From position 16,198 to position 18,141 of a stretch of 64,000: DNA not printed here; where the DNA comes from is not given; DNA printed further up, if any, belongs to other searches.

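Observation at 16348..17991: Unassignable Cas8-like large subunit with a possible internally translated Cas11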

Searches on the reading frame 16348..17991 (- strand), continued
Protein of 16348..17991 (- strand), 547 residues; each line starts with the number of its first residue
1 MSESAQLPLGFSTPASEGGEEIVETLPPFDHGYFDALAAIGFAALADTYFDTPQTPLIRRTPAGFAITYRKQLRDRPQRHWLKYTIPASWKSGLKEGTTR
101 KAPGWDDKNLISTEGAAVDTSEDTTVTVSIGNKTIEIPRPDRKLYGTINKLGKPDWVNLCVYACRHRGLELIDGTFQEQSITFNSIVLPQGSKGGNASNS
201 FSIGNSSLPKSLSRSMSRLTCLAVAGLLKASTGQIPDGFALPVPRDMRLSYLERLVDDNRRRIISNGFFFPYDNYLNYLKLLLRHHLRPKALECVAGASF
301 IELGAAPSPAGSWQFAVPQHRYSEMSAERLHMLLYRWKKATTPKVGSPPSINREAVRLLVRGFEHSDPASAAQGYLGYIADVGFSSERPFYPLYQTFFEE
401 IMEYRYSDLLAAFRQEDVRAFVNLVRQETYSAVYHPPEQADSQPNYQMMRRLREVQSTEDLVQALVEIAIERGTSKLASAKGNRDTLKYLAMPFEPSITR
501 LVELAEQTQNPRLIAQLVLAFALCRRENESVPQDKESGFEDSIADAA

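Call 30: fold_search(model_id=the predicted structure, library=pdb)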
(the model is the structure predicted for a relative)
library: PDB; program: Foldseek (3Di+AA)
matches with E <= 10: 117; with E <= 0.001: 1
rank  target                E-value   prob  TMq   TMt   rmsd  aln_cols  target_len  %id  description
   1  8fcj_I                1.0e-04  1.00  0.34  0.37  11.6       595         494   10  Cryo-EM structure of Cascade-DNA (P23) complex in type I-B CAST system (released 2023-08-09)
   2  7lu4_B                1.9e-01  0.06  0.11  0.07  28.0       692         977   10  Crystal structure of bacterial glycyl tRNA synthetase in complex with glycine (released 2021-08-04)
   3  8giz_B                3.0e-01  0.25  0.11  0.15  19.3       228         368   12  E. coli clamp loader with open clamp (released 2024-03-27)
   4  7xof_B                5.4e-01  0.03  0.11  0.08  25.5       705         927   10  Crystal structure of Oryza sativa plastid glycyl-tRNA synthetase (released 2023-05-24)
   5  8b6h_DO               7.6e-01  0.14  0.12  0.14  20.2       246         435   13  Cryo-EM structure of cytochrome c oxidase dimer (complex IV) from respiratory supercomplex of Tetrahymena thermophila (released 2023-03-29)
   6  4bne_A                8.8e-01  0.05  0.06  0.11  30.7       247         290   12  Pacsin2 Interacts with Membranes and Actin-Filaments (released 2014-05-14)
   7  4omg_A                1.2e+00  0.08  0.12  0.18  14.0       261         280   15  Crystal structure of the bacterial diterpene cyclase COTB2 (released 2014-06-04)
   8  7ao3_B                1.4e+00  0.08  0.11  0.18  14.9       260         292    8  Crystal structure of CotB2 variant F149L in complex with alendronate (released 2020-12-02)
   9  1pq9_B                1.6e+00  0.04  0.09  0.16  18.4       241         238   14  HUMAN LXR BETA HORMONE RECEPTOR COMPLEXED WITH T0901317 COMPLEX (released 2003-09-09)
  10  7ry3_B                1.8e+00  0.03  0.07  0.05  21.2       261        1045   11  Multidrug Efflux pump AdeJ with TP-6076 bound (released 2022-02-02)
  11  5azs_C                2.4e+00  0.01  0.07  0.09  41.0       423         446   10  Crystal structure of a membrane protein from Pseudomonas aeruginosa (released 2016-06-08)
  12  9a71_B                2.7e+00  0.01  0.10  0.09  28.6       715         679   11  Integrative model of BUK-SYGB by crosslinking MS and deep learning (released 2024-09-18)
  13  7cz9_A                2.8e+00  0.02  0.08  0.05  20.6       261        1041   10  Crystal structure of multidrug efflux transporter OqxB from Klebsiella pneumoniae (released 2021-09-22)
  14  6zo5_A                2.8e+00  0.02  0.08  0.05  19.6       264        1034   11  Fusidic acid binding to the TM1/TM2 groove of AcrB-G619P_G621P (released 2021-05-19)
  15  3dy9                  3.1e+00  0.02  0.08  0.12  20.4       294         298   10  Crystal structure of AeD7 potassium bromide soak (released 2009-02-03)
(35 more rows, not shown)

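Call 48: search_protein_representatives(alignment_id=A1)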
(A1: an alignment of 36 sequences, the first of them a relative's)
Query: 36 sequences, 557 profile positions. Proteins with E-value up to 0.001 (for the whole library): 18; up to 1e-10: 14; up to 1e-30: 13. The best 18 are listed.
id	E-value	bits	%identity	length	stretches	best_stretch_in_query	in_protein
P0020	5.2e-253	857.3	-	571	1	3-554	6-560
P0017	4.1e-252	854.3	-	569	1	7-555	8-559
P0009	4.7e-239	811.2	-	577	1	9-546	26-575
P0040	1.6e-192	657.6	-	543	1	13-543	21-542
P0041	3.5e-187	640.0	-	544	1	22-550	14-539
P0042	4.0e-183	626.6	-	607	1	3-554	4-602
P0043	3.1e-171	587.3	-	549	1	14-549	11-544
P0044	4.8e-120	418.4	-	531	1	21-539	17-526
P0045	1.5e-89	317.6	-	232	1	333-552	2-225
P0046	1.9e-77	277.7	-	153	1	146-297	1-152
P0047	7.5e-69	249.4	-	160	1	100-255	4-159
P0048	2.4e-57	211.4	-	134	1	387-523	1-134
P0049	2.7e-42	161.7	-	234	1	1-159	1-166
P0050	1.1e-29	120.1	-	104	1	461-555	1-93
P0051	1.1e-08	50.7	-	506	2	151-547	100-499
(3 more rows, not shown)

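Call 51: search_solved_structures(query=A1, max_evalue=10, show_alignments=2)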
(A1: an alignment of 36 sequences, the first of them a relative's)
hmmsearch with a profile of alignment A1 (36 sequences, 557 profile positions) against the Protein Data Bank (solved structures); distinct sequences matched with E-value up to 10: 1.
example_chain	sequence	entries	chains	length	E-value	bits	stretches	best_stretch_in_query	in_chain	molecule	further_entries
4jvu_A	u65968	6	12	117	0.85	11.5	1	145-178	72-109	Ig mu chain C region membrane-bound form | IgM C2-domain from mouse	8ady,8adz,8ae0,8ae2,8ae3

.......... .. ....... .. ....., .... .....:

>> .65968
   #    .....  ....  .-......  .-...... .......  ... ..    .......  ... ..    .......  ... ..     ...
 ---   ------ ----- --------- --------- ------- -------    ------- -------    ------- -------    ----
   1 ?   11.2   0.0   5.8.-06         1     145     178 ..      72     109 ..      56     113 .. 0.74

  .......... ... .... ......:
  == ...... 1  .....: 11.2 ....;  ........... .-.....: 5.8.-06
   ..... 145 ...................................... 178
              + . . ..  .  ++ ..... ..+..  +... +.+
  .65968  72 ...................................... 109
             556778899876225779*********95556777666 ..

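Call 53: search_protein_families(library=padloc, alignment_id=A1, max_evalue=10)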
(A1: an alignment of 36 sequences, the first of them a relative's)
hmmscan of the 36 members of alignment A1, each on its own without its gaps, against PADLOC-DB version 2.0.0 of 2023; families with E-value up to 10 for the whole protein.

A. member 1, P0001 (547 aa): 0 families

B. families by the number of members that match (of 36 scanned): 8 families
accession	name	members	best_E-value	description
PDLC01417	Cas8a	7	0.00066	CAS-I-A; effector_LS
PDLC01488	Cas11a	4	0.0006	CAS-I-A; effector_SS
PDLC01215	Cas11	3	0.014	CAS-III-B; effector_SS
PDLC02412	Aga_HEPN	1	0.0018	Class II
PDLC01223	Cas11f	1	0.012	CAS-III-F; effector_SS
PDLC01266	Cas11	1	0.046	CAS-I-A; effector_SS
PDLC01642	Cas11a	1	0.11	CAS-I-A; effector_SS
PDLC00992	Cas11a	1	1.3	CRISPR type I-A/APERN-associated protein Csa5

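Call 54: search_protein_families(library=pfam, alignment_id=A2, max_evalue=10)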
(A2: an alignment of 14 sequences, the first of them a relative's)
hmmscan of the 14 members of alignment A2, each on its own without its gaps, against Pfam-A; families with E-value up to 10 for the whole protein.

A. member 1, P0001 (547 aa): 0 families

B. families by the number of members that match (of 14 scanned): 6 families
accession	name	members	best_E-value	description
PF21716.3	dnstrm_HI1420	3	0.031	Probable addiction module antidote protein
PF06972.17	GIP1_N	1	0.042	GBF-interacting protein 1 N-terminal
PF06703.16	SPC25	1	0.084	Microsomal signal peptidase 25 kDa subunit (SPC25)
PF03840.19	SecG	1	0.11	Preprotein translocase SecG subunit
PF25263.1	DUF7863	1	0.14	Domain of unknown function (DUF7863)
PF20178.3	ToxA_N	1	0.2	Dermonecrotic toxin, N-terminal domain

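Call 55: search_protein_families(library=padloc, proteins=[P0002, P0003, P0005, P0006, P0007, P0008, P0009, P0010, P0011, P0012], max_evalue=2)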
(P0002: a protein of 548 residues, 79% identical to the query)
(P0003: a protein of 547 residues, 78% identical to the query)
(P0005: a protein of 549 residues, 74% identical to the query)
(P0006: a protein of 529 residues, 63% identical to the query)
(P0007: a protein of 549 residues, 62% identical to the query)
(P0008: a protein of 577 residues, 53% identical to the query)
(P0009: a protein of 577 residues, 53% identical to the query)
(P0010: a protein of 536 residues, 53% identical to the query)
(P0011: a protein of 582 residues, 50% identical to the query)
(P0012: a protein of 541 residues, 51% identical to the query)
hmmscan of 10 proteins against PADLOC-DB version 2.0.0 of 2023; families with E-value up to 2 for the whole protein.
P0002 (548 aa): 0 families

P0003 (547 aa): 0 families

P0005 (549 aa): 0 families

P0006 (529 aa): 1 family
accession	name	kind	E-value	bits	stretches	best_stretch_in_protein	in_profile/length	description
PDLC01417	Cas8a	-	0.0022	14.6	1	167-254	172-259/555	CAS-I-A; effector_LS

P0007 (549 aa): 1 family
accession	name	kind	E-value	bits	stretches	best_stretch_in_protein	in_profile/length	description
PDLC01223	Cas11f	-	0.012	13.6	1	398-483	17-96/167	CAS-III-F; effector_SS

P0008 (577 aa): 1 family
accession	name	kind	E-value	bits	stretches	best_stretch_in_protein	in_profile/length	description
PDLC01488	Cas11a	-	0.0059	14.8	1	454-558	25-103/105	CAS-I-A; effector_SS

P0009 (577 aa): 2 families
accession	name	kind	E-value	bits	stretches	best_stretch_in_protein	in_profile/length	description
PDLC01488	Cas11a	-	0.0014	16.7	1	451-569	2-100/105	CAS-I-A; effector_SS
PDLC01417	Cas8a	-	0.002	14.7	1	215-344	177-307/555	CAS-I-A; effector_LS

P0010 (536 aa): 1 family
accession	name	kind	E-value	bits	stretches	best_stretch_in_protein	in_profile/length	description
PDLC02412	Aga_HEPN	-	0.0018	15.4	1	359-447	262-351/382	Class II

P0011 (582 aa): 1 family
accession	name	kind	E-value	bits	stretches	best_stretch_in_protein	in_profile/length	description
PDLC01488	Cas11a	-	0.017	13.3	1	471-554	25-99/105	CAS-I-A; effector_SS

P0012 (541 aa): 0 families

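Call 56: search_protein_families(library=padloc, proteins=[P0017, P0020, P0027, P0028, P0029, P0031, P0032, P0033, P0035, P0036], max_evalue=2)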
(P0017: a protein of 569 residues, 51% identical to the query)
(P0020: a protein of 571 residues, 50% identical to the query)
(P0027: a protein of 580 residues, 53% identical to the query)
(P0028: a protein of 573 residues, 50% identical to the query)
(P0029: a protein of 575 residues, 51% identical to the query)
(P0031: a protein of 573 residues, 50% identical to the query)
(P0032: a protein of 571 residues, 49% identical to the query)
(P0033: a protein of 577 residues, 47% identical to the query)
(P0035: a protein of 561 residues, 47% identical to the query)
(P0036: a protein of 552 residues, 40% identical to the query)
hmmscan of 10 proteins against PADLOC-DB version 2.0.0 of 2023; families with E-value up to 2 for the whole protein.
P0017 (569 aa): 0 families

P0020 (571 aa): 0 families

P0027 (580 aa): 0 families

P0028 (573 aa): 0 families

P0029 (575 aa): 0 families

P0031 (573 aa): 0 families

P0032 (571 aa): 0 families

P0033 (577 aa): 0 families

P0035 (561 aa): 0 families

P0036 (552 aa): 0 families
